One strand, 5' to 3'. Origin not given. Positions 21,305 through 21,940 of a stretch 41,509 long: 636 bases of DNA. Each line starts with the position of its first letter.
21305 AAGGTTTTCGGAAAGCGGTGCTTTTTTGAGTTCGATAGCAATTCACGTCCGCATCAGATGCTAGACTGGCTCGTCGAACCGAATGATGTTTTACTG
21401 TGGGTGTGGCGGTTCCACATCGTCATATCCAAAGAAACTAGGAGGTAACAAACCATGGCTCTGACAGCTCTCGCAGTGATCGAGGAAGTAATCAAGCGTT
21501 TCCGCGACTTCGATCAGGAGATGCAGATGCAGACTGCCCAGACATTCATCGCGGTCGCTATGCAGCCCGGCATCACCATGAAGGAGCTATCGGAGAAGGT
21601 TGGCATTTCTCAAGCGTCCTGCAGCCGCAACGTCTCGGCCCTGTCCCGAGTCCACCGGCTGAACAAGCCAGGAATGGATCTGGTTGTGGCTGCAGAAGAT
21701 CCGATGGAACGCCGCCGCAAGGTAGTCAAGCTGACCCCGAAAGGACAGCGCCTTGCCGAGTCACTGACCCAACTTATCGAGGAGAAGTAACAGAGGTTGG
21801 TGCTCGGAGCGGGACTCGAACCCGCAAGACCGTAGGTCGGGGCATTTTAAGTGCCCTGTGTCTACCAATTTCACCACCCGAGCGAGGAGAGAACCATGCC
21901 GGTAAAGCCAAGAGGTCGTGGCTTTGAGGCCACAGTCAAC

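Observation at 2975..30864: Unexplained conserved intergenic motif family M2 (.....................)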

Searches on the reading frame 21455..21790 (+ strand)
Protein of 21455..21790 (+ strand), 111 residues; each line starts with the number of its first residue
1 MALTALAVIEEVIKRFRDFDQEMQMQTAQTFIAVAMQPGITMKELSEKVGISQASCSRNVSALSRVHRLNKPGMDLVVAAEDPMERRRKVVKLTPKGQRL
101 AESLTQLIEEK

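Call 17: search_protein_families(library=pfam, proteins=[window:21455-21790:+], max_evalue=0.01)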
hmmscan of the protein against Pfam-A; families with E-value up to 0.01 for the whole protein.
window:21455-21790:+ (111 aa): 5 families
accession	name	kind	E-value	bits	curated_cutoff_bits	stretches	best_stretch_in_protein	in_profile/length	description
PF13412.12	HTH_24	-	1.2e-06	28.4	21.9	1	38-63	16-41/48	Winged helix-turn-helix DNA-binding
PF12802.13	MarR_2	-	3.9e-05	24.2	27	1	27-63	7-44/61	MarR family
PF25213.1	HVO_A0261_N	-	0.00017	21.8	35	0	39-65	24-50/86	HVO_A0261 N-terminal domain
PF13463.12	HTH_27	-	0.0016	19.1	22.2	1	44-97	23-68/68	Winged helix DNA-binding domain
PF01381.28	HTH_3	-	0.0057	17.1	23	0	38-58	8-28/55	Helix-turn-helix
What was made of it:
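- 21455..21790 (+): MarR-like winged-helix regulator, the proposed reader of M2. It sits upstream of the integrase gene (21851-22969). Pfam HTH_24 and MarR_2 (call 17).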

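Call 22: find_related_loci(query=window:21455-21787:+, collection=viral_contigs, flank=10000)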
Query window:21455-21787:+ (111 aa) in viral_contigs; peptide patterns used: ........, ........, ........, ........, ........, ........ (x = any residue, [..] = any of these).
21 stretches matched a pattern; 8 encode a relative of the query (tblastn E <= 1e-3); 7 distinct loci.
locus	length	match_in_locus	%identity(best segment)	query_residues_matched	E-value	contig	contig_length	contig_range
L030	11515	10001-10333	99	1-111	7e-72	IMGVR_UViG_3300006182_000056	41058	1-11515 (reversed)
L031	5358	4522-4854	98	1-111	7e-71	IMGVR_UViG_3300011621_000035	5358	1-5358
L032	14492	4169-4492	93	1-108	9e-67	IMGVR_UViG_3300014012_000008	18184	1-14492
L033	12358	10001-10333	88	1-111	1e-64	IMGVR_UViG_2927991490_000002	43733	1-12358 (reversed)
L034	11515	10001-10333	99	1-111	7e-72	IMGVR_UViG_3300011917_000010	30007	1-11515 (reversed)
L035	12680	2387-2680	54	12-109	5e-35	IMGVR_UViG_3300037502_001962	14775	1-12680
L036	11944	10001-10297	42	12-108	2e-21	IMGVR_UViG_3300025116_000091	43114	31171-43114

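Call 47: search_solved_structures(query=window:21455-21787:+, max_evalue=1)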
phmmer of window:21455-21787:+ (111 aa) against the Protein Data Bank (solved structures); distinct sequences matched with E-value up to 1: 27.
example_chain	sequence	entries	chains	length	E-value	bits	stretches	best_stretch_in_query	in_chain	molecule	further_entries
4rv1_A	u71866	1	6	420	1.2e-05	28.7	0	8-51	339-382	Engineered Protein OR497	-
4hxt_A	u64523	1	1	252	0.001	22.5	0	8-51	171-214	De Novo Protein OR329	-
4fht_A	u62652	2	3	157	0.0054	20.2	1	31-103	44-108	PcaV transcriptional regulator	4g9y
3kp2_A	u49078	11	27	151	0.026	18.1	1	14-101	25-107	Transcriptional regulator TcaR | TcaR transcription regulator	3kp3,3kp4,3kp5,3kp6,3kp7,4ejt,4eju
6pcp_A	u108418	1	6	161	0.041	17.4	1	64-109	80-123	MarR family transcriptional regulator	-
6pco_A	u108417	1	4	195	0.062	16.8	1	65-109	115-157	MarR-family transcriptional regulator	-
2eth_A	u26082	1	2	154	0.089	16.4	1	23-101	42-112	transcriptional regulator, putative, Mar family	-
2fa5_A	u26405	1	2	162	0.19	15.3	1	31-110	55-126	transcriptional regulator marR/emrR family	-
2qvo_A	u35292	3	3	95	0.22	15.1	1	80-109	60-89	Uncharacterized protein AF_1382 | Protein AF_1382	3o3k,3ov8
5aip_A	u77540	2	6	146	0.41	14.2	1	53-110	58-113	TRANSCRIPTIONAL REGULATOR, MARR FAMILY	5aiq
4yg1_A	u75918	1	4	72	0.54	13.9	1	26-58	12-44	Antitoxin HipB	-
2pg4_A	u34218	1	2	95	0.59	13.7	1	79-105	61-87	Uncharacterized protein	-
9wf2_B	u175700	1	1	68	0.6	13.7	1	72-103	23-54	Osteocalcin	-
4yg4_A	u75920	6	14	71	0.6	13.7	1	26-58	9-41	Antitoxin HipB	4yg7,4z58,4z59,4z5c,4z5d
5cyv_A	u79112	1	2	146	0.63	13.6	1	67-103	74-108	Transcriptional regulator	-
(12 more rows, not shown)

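Call 48: search_protein_families(library=phrogs, proteins=[window:21455-21787:+], max_evalue=0.001)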
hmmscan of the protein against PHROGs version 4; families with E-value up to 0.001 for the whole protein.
window:21455-21787:+ (111 aa): 2 families
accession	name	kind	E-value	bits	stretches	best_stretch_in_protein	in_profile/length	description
phrog_9665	-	transcription regulation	5e-33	114.6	1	11-109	18-116/118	transcriptional regulator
phrog_29521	-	unknown function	0.00011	23.3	1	33-110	55-124/160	-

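Call 60: find_homologous_proteins(query=window:21455-21787:+, max_evalue=0.00001)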
Query window:21455-21787:+ (111 aa): 49 proteins with E <= 0.00001 among 58 candidates.
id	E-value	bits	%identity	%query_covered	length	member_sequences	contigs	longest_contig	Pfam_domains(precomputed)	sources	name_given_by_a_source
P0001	4.6e-62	224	100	100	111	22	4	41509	PF13412.13,PF12802.14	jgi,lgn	jgi:DNA-binding MarR family transcriptional regulator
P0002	3.4e-61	221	98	100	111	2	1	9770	PF13412.13,PF12802.14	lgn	-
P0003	2.9e-58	212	96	100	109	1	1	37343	PF13412.13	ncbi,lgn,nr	ncbi:transcriptional regulator [Pseudomonas phage LUZ100]|nr:transcriptional regulator [Pseudomonas 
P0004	9.2e-58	210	94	97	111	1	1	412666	PF13412.13,PF12802.14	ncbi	ncbi:TPA: winged helix-turn-helix transcriptional regulator [Pseudomonas aeruginosa]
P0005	1.6e-57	209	94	97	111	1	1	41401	PF13412.13,PF12802.14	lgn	-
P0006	4.5e-57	208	92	99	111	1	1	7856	PF13412.13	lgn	-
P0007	3.5e-56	205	90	100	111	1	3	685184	PF13412.13,PF12802.14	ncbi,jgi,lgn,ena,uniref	ncbi:MarR family winged helix-turn-helix transcriptional regulator [Stutzerimonas stutzeri]|uniref:M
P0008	2.3e-55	202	90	97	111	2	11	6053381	PF13412.13,PF12802.14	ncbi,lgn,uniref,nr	ncbi:MarR family transcriptional regulator [Pseudomonas monteilii]|uniref:MarR family winged helix-t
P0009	2.2e-54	199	86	99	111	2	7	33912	-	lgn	-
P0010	2.4e-50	186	83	97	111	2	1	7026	PF13412.13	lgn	-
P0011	6.5e-46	172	78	97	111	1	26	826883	PF12802.14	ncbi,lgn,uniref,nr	ncbi:TPA: MarR family transcriptional regulator [Pseudomonas aeruginosa]|uniref:MarR family winged h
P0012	2.7e-42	160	74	95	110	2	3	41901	PF13412.13,PF12802.14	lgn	-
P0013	1.1e-40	155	90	77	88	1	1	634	PF13412.13,PF12802.14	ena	-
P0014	1.5e-40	155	69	97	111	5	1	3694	PF13412.13,PF12802.14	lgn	-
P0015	1.3e-34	136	66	90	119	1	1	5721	PF13412.13,PF12802.14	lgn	-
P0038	2.7e-27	112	56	90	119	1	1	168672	PF12802.14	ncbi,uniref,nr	ncbi:hypothetical protein GCM10007160_18530 [Litchfieldella qijiaojingensis]|uniref:MarR family tran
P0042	1.9e-23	100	51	88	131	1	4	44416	-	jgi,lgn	jgi:DNA-binding MarR family transcriptional regulator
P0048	2.1e-15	74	47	88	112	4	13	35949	-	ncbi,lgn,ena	-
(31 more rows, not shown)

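Call 62: find_encoding_contigs(protein=P0038, flank=10000, max_places=1)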
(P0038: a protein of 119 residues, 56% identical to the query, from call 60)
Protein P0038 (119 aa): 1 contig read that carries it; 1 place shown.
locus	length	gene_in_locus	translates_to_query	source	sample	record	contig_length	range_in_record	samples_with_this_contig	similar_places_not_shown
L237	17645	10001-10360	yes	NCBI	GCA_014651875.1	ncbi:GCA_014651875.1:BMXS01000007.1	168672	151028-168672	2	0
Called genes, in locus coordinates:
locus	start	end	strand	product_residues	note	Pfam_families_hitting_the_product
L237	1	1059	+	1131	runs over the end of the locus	-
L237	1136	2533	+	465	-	-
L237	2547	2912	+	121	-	-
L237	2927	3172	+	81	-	PF16778:Phage_tail_APC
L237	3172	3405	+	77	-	-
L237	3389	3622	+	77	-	PF11123:DNA_Packaging_2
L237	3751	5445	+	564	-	PF22530:Terminase-T7_RNaseH-like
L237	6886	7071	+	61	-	-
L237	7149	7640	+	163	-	PF07275:ArdA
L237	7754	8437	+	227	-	-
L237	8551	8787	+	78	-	-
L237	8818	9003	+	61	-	-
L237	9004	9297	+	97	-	-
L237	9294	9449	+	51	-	-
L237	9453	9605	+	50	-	-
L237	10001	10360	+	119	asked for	PF12802:MarR_2 (faint)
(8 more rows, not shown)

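Call 63: find_encoding_contigs(protein=P0042, flank=10000, max_places=1)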
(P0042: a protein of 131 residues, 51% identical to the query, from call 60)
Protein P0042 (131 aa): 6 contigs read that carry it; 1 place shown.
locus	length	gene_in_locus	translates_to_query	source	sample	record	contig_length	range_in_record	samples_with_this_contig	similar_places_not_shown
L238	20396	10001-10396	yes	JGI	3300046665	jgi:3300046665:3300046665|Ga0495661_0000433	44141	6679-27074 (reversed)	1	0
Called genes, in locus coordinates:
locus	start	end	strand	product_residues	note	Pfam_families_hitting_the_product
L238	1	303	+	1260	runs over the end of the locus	-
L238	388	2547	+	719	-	PF03906:Phage_T7_tail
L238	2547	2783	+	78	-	-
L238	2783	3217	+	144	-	PF00583:Acetyltransf_1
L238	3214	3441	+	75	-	PF11123:DNA_Packaging_2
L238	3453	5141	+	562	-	PF22530:Terminase-T7_RNaseH-like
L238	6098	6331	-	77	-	-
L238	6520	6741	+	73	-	-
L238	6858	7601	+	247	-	-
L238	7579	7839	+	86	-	-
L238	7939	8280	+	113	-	-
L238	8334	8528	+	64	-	-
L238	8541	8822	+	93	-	-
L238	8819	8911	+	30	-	-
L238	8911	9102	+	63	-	-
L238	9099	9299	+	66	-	-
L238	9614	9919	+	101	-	-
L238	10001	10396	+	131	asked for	-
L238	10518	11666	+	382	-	PF00589:Phage_integrase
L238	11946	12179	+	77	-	-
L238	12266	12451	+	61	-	-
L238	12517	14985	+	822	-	PF14700:RPOL_N, PF00940:RNA_pol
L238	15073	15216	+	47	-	-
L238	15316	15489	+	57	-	-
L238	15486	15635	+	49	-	-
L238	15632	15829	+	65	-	-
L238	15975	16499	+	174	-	PF21448:DNMK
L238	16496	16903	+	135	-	-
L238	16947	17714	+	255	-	PF21265:SBB_T7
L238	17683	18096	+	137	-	PF05367:Phage_endo_I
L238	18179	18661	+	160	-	PF14090:HTH_39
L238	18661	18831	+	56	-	-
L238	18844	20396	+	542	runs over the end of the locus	PF21268:Helic-prim_T7_N, PF13155:Toprim_2, PF03796:DnaB_C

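Call 64: find_encoding_contigs(protein=P0048, flank=10000, max_places=1)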
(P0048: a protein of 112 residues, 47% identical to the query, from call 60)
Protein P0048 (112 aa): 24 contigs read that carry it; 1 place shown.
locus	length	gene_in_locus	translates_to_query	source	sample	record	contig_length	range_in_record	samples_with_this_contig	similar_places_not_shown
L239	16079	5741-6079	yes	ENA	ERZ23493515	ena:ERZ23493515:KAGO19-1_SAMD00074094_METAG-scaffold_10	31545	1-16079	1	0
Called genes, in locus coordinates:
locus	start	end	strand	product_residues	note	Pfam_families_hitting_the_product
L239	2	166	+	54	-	?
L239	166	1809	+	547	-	PF22530:Terminase-T7_RNaseH-like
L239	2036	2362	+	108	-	-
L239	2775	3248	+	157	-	-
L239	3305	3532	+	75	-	-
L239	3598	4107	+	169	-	-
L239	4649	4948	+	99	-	-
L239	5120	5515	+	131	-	PF01503:PRA-PH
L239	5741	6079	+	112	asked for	-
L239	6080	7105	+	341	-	PF00589:Phage_integrase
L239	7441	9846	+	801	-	PF14700:RPOL_N, PF00940:RNA_pol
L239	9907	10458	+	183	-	PF10991:Enc34_ssDNA-bd (weak)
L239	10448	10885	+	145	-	PF05367:Phage_endo_I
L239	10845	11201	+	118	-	-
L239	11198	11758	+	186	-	PF02223:Thymidylate_kin (faint), PF13238:AAA_18 (weak)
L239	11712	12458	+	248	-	PF00303:Thymidylat_synt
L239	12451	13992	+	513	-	PF21268:Helic-prim_T7_N, PF01751:Toprim (weak), PF13155:Toprim_2, PF13362:Toprim_3 (weak), PF13662:Toprim_4 (weak), PF03796:DnaB_C, PF06745:ATPase (weak), PF13481:AAA_25 (weak)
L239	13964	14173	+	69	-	-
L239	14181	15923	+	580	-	PF13482:RNase_H_2 (faint), PF00476:DNA_pol_A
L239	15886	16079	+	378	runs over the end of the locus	PF02739:5_3_exonuc_N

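Call 72: predict_structure(alignment_id=A1)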
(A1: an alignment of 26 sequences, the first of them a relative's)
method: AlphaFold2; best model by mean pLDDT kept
length: 111 residues; sequences in the alignment: 26
mean_pLDDT: 92.0   pTM: 0.85
mean pLDDT of the five models: 92.0, 91.7, 91.7, 91.1, 91.0
residues with pLDDT >= 90: 87; 70-90: 19; 50-70: 5; < 50: 0
segments of 3 or more residues with pLDDT < 50: none
pLDDT, mean of each block of 10 residues (from residue 1): 86 94 95 97 97 96 83 91 84 97 94 65
secondary structure, 60 per line:
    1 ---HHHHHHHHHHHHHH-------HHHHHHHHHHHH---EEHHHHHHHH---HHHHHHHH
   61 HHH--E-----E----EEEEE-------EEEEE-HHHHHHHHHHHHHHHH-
elements in order: H4-17 H25-36 H42-49 H53-63 E77-81 E89-93 H95-110
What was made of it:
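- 21455..21790 (+): AF2 pLDDT 92 (call 72).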

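Call 74: fold_search(model_id=the predicted structure, library=pdb)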
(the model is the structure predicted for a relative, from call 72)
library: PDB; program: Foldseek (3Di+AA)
matches with E <= 10: 1238; with E <= 0.001: 137
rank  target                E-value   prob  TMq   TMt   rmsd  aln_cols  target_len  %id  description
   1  4lll_M                5.4e-06  1.00  0.75  0.68   2.4       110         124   19  Crystal structure of S. aureus MepR-DNA complex (released 2014-05-14)
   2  4zzl_B                5.4e-06  1.00  0.65  0.54   4.7       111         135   16  MexR R21W derepressor mutant causing multidrug resistance in P. aeruginosa by mexAB-oprM efflux pump expression (released 2016-07-27)
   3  4fht_A                1.0e-05  1.00  0.64  0.51   5.2       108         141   21  Crystal Structure of the PcaV transcriptional regulator from Streptomyces coelicolor in complex with its natural ligan (released 2013-04-24)
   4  3bpx_B                1.3e-05  1.00  0.64  0.52   5.9       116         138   17  Crystal Structure of MarR (released 2008-05-20)
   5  2fbi                  1.4e-05  1.00  0.64  0.53   5.9       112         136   22  The crystal structure of transcriptional regulator PA4135 (released 2005-12-20)
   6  6pco_C                1.9e-05  1.00  0.62  0.53   5.4       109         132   19  Mechanism for regulation of DNA binding of Bordetella bronchiseptica BpsR by 6-hydroxynicotinic acid (released 2019-11-06)
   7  4g9y                  2.1e-05  1.00  0.64  0.53   5.1       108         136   21  Crystal Structure of the PcaV transcriptional regulator from Streptomyces coelicolor (released 2013-06-05)
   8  6pcp_C                3.0e-05  1.00  0.62  0.51   6.0       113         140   19  Mechanism for regulation of DNA binding of Bordetella bronchiseptica BpsR by 6-hydroxynicotinic acid (released 2019-11-06)
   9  3bpv                  3.2e-05  1.00  0.63  0.52   5.9       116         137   16  Crystal Structure of MarR (released 2008-05-20)
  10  8xt8_A                3.4e-05  1.00  0.66  0.54   4.3       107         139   21  Clostridioides difficile MarR (WP_003434724) with Hg-bound (released 2024-11-20)
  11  8aga                  3.4e-05  1.00  0.60  0.52   6.0       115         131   19  Structure of p-hydroxy benzoic acid ligand bound HosA transcriptional regulator from enteropathogenic Escherichia coli O (released 2023-08-02)
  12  4l9t_B                3.7e-05  1.00  0.71  0.60   2.6       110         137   18  Crystal structure of MepR F27L mutant from multidrug resistant S. aureus clinical isolate (released 2013-09-11)
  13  1lnw_D                3.9e-05  1.00  0.64  0.52   4.8       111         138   16  CRYSTAL STRUCTURE OF THE MEXR REPRESSOR OF THE MEXAB-OPRM MULTIDRUG EFFLUX OPERON OF PSEUDOMONAS AERUGINOSA (released 2002-09-11)
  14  4zzl_A                4.1e-05  1.00  0.64  0.51   3.6       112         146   20  MexR R21W derepressor mutant causing multidrug resistance in P. aeruginosa by mexAB-oprM efflux pump expression (released 2016-07-27)
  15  6pcp_A                4.1e-05  1.00  0.59  0.49   6.0       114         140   18  Mechanism for regulation of DNA binding of Bordetella bronchiseptica BpsR by 6-hydroxynicotinic acid (released 2019-11-06)
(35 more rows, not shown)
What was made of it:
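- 21455..21790 (+): Best Foldseek match is the MepR-DNA complex, TM 0.75 (call 74).
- On Operator of a dimeric (MarR-type) phage repressor: Foldseek matches MepR-DNA (TM 0.75), MexR, MarR and PcaV (call 74).
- Closest known: MarR-family repressor operators. Same: The predicted structure of the window protein matches the MepR-DNA complex best (call 74).
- Fold: MarR family, with the MepR-DNA complex as best match (calls 72, 74).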
